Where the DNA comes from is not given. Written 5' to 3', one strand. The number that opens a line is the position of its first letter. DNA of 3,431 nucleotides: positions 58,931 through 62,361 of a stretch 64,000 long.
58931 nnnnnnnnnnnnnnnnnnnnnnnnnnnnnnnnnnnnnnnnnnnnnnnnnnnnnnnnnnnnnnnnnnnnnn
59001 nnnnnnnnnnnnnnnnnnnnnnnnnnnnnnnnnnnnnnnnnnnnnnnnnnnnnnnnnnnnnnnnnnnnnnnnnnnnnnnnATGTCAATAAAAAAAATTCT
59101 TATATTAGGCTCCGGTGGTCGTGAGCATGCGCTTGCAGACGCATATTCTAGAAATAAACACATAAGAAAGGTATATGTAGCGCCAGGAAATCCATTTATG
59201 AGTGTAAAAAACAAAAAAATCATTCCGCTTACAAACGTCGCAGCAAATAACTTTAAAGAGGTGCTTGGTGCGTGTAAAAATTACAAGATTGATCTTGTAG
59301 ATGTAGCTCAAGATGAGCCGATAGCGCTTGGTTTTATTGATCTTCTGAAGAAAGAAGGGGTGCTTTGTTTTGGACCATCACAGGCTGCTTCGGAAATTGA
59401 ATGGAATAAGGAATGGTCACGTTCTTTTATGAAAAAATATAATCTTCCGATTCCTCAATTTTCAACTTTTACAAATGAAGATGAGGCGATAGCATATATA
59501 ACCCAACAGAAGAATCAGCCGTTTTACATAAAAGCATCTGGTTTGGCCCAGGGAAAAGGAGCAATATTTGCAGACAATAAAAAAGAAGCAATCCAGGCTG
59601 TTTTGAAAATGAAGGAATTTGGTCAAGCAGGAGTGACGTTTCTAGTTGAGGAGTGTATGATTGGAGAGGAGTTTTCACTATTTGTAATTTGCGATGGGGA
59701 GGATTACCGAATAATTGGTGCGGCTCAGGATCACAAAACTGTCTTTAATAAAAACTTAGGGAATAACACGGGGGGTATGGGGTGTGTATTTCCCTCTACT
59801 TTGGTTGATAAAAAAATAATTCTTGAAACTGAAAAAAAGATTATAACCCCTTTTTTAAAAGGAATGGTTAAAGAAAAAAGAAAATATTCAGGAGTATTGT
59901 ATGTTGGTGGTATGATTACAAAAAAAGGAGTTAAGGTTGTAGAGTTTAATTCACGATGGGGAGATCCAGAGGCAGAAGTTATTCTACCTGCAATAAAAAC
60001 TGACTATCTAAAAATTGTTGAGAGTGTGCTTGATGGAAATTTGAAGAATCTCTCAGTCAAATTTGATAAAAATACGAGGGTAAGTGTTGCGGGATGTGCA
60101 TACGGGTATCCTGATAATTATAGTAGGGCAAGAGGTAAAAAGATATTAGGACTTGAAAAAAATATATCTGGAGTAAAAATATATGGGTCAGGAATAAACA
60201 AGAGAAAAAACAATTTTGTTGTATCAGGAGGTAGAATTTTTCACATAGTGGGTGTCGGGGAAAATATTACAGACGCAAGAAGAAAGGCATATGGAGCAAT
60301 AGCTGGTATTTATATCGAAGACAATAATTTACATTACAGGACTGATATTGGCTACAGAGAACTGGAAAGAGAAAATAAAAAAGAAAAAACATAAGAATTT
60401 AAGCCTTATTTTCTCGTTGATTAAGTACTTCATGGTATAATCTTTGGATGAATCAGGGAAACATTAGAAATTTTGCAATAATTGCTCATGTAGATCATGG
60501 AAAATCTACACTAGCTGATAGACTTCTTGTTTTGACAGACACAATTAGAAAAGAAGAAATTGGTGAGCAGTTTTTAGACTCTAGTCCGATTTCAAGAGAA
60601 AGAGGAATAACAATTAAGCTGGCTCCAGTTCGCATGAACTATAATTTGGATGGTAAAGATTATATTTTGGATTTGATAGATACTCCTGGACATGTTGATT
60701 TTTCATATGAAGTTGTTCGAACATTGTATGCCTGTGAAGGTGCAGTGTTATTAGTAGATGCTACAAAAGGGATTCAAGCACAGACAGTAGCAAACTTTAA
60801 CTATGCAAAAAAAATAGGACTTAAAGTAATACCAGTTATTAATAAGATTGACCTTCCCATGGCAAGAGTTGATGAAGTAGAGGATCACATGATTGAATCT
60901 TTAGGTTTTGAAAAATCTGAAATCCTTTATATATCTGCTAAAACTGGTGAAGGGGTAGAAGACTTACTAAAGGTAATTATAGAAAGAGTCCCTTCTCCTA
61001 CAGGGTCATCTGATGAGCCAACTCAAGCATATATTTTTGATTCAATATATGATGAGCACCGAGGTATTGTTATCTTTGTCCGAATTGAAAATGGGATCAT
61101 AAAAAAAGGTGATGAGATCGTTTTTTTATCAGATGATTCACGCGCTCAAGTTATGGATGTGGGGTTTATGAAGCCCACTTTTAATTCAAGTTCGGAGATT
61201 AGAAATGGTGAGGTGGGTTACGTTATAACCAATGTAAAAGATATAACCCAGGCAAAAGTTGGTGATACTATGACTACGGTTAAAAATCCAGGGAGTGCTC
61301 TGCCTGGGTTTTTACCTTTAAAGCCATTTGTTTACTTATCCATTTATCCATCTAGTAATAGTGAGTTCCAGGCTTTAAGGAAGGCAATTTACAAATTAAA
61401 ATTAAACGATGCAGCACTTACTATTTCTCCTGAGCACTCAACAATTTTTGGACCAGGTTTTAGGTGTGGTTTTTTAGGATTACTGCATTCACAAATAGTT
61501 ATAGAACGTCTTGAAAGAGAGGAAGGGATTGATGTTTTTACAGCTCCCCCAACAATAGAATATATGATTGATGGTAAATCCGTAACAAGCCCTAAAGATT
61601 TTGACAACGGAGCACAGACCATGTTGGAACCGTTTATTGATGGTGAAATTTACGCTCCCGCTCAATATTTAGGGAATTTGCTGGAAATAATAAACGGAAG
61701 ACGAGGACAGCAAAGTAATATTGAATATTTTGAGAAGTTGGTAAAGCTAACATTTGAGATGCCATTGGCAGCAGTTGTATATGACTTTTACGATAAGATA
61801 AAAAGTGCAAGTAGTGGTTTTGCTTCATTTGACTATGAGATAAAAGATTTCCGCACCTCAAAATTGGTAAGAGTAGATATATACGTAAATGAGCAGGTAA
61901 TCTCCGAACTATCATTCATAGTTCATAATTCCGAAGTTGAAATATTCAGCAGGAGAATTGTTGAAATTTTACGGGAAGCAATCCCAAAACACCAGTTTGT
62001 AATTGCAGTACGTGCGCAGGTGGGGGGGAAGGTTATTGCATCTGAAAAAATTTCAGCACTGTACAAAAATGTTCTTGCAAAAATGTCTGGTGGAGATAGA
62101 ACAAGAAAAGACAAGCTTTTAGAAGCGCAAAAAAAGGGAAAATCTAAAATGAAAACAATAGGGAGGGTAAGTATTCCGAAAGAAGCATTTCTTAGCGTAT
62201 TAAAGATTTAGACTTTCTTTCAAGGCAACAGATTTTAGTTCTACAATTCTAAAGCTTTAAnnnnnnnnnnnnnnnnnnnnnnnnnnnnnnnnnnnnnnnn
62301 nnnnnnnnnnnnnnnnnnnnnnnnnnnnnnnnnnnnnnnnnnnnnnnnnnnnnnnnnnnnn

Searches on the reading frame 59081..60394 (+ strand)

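Call 115: search_protein_families(library=pfam, proteins=[window:59081-60394:+], max_evalue=0.001)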
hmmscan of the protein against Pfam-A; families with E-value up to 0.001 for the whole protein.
window:59081-60394:+ (437 aa): 5 families
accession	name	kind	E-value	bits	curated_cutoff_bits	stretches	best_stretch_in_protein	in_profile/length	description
PF01071.24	GARS_A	-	3.6e-57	193.8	27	1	109-298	2-194/194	Phosphoribosylglycinamide synthetase, ATP-grasp (A) domain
PF02844.21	GARS_N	-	1.5e-24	87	29.5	1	5-107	2-100/100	Phosphoribosylglycinamide synthetase, N domain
PF02843.22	GARS_C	-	2.2e-17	63.6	34.8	1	334-426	2-92/92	Phosphoribosylglycinamide synthetase, C domain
PF02222.28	ATP-grasp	-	3e-05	24.2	27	1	116-199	2-83/179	ATP-grasp domain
PF02655.19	ATP-grasp_3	-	0.0003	21.4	23.2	1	116-293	10-157/160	ATP-grasp domain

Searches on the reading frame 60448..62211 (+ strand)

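Call 23: search_protein_families(library=pfam, proteins=[window:60448-62211:+], max_evalue=0.001)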
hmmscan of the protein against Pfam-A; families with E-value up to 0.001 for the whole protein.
window:60448-62211:+ (587 aa): 7 families
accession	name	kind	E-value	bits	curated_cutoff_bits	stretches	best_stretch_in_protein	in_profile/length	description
PF00009.33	GTP_EFTU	-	3.8e-53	180.3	26.5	1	5-183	2-188/188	Elongation factor Tu GTP binding domain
PF06421.17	LepA_C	-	1.3e-36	125.4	29.7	1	480-586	1-107/107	GTP-binding protein LepA C-terminus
PF00679.30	EFG_C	-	1.7e-17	63.6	27.9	1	392-475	2-85/89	Elongation factor G C-terminus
PF03144.31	GTP_EFTU_D2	-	3e-11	44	30.3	1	206-276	1-73/73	Elongation factor Tu domain 2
PF22042.2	EF-G_D2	-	8.2e-06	26.3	27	1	192-241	2-49/84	Elongation factor G domain 2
PF01926.29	MMR_HSR1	-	0.00051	20.6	21.9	0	10-133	3-113/113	50S ribosome-binding GTPase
PF00071.28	Ras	-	0.00066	19.7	21.6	0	51-181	27-160/162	Ras family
